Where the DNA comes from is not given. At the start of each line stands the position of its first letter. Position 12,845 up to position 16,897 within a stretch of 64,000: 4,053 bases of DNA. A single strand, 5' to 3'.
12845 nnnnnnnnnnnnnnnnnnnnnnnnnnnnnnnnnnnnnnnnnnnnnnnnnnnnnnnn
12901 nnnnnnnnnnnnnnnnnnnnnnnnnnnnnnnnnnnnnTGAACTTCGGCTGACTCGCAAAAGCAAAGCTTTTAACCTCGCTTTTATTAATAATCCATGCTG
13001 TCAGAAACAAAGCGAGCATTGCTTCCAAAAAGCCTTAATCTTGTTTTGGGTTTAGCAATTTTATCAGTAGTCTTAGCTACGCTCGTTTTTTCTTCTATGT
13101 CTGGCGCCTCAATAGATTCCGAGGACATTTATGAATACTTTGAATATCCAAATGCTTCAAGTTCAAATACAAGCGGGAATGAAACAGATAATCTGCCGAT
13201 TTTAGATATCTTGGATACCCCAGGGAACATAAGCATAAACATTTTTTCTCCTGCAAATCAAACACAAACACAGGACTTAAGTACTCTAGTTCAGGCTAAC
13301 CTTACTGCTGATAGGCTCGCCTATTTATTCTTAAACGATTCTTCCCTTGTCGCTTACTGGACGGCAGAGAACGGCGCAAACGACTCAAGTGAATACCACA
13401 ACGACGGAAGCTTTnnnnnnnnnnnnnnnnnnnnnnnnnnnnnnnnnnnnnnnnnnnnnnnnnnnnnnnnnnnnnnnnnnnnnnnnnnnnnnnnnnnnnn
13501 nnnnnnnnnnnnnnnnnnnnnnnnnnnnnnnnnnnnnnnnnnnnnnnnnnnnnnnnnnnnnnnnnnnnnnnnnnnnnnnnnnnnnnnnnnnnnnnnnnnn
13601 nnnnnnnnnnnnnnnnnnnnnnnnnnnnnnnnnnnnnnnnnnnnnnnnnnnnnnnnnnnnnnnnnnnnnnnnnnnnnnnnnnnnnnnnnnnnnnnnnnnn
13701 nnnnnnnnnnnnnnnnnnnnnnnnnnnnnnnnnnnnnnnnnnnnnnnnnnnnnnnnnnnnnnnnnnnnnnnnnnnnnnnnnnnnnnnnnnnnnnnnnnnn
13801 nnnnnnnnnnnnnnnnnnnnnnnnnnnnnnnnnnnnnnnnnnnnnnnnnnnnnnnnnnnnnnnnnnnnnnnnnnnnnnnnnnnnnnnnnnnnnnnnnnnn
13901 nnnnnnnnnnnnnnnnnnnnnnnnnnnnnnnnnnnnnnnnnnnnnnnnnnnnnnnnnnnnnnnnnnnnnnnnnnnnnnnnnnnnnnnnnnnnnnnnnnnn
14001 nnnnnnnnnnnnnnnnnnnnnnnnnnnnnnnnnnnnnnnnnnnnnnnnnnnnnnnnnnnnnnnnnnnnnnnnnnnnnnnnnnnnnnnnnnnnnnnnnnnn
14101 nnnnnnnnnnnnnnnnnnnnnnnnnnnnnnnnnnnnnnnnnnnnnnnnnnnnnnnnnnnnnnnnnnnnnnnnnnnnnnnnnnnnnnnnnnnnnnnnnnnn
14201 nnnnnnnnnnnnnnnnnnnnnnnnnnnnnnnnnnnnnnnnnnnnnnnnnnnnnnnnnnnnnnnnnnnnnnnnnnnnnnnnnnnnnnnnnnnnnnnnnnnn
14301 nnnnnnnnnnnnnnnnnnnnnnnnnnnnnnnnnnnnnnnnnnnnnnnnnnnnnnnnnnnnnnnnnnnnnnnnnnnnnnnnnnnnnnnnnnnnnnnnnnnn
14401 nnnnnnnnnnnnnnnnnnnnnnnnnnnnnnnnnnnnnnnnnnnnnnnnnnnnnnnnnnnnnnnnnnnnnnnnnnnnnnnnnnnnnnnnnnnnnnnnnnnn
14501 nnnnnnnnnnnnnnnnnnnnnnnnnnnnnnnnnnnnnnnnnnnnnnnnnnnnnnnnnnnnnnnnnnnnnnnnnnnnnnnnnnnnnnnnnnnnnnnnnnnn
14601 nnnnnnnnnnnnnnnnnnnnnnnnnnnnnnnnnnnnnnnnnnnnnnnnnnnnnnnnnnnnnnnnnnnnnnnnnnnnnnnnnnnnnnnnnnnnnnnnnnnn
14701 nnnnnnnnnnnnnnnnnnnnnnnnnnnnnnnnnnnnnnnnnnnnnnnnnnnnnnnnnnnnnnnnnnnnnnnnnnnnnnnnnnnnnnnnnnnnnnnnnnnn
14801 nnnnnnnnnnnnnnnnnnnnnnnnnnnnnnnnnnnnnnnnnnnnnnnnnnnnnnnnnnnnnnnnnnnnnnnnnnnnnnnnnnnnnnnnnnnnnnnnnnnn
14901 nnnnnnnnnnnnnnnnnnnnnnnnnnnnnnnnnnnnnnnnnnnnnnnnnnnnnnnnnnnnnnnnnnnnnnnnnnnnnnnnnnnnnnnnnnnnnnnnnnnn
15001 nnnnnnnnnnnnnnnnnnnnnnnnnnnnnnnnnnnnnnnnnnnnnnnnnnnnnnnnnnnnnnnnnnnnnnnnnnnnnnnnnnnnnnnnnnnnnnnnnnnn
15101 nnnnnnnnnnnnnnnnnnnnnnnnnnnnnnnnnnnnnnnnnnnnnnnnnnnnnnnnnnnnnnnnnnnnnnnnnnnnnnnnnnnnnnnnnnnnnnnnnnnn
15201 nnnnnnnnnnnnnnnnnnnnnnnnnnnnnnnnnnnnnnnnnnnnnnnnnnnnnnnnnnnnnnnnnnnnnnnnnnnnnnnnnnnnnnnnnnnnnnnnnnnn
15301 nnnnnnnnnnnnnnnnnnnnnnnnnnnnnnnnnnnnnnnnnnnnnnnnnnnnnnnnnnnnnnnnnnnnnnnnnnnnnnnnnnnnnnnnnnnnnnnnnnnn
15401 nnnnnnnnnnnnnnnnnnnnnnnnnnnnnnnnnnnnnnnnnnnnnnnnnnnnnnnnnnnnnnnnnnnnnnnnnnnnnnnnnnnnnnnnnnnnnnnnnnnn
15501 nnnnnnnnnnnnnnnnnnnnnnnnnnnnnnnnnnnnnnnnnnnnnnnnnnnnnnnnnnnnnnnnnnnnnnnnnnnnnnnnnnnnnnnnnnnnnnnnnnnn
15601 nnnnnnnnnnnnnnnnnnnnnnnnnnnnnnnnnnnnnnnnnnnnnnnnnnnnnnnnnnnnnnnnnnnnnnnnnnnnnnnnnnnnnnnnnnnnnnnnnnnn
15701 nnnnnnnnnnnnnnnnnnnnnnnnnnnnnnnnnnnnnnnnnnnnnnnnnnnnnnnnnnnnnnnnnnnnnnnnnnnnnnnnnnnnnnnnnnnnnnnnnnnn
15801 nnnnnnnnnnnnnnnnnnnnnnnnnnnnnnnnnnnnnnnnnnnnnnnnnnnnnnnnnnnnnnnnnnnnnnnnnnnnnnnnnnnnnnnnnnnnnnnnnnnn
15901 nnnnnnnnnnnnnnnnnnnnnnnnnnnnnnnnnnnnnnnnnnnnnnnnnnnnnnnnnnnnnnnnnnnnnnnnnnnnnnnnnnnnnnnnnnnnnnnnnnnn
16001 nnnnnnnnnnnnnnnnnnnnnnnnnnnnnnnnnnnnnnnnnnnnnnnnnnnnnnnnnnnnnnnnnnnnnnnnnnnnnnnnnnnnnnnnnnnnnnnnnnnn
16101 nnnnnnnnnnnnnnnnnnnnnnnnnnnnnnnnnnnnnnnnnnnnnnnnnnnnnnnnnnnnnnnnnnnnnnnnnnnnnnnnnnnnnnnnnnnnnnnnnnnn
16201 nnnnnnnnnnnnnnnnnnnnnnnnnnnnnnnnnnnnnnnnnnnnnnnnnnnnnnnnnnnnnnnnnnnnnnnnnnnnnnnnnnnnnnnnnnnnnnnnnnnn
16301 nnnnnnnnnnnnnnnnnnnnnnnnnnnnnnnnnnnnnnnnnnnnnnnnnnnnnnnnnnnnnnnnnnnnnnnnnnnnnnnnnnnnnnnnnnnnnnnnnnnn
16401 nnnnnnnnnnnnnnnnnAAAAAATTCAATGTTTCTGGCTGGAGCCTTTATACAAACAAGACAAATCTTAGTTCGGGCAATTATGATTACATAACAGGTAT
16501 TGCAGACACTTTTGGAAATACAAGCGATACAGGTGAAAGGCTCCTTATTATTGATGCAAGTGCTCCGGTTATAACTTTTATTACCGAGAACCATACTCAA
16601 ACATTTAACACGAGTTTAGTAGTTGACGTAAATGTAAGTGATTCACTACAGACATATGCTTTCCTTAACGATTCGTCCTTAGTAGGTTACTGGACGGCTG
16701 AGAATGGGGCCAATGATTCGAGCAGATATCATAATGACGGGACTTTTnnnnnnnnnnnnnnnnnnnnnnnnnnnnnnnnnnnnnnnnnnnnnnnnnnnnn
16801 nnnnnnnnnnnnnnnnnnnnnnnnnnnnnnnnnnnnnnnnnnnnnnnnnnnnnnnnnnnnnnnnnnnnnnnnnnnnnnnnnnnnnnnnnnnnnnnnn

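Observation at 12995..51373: Two paralogous giant modular surface proteins (2979 aa and 4275 aa) occupy a third of the window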

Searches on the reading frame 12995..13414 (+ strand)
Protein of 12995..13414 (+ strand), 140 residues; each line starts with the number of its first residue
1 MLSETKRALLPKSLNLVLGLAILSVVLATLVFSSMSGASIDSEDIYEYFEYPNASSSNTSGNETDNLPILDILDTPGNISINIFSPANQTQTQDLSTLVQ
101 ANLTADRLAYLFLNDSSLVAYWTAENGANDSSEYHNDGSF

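Call 13: search_protein_families(library=pfam, max_evalue=1, proteins=[window:12995-13414:+])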
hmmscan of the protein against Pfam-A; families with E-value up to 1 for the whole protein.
window:12995-13414:+ (140 aa): 1 family
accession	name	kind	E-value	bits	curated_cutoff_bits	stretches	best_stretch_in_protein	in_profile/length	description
PF17424.7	DUF5411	-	0.15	12.5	30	1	36-97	59-118/134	Family of unknown function (DUF5411)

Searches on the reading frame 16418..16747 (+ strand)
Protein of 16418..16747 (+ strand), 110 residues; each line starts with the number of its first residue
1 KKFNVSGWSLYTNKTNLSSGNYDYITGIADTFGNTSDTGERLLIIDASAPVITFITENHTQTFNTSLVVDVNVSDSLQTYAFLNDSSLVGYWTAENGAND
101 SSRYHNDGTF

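Call 13: search_protein_families(library=pfam, max_evalue=1, proteins=[window:16418-16747:+])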
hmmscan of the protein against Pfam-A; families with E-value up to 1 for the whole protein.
window:16418-16747:+ (110 aa): 1 family
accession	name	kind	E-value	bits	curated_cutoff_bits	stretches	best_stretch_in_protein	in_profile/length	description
PF13750.12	Big_3_3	-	0.00058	20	27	1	12-77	7-76/157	Bacterial Ig-like domain (group 3)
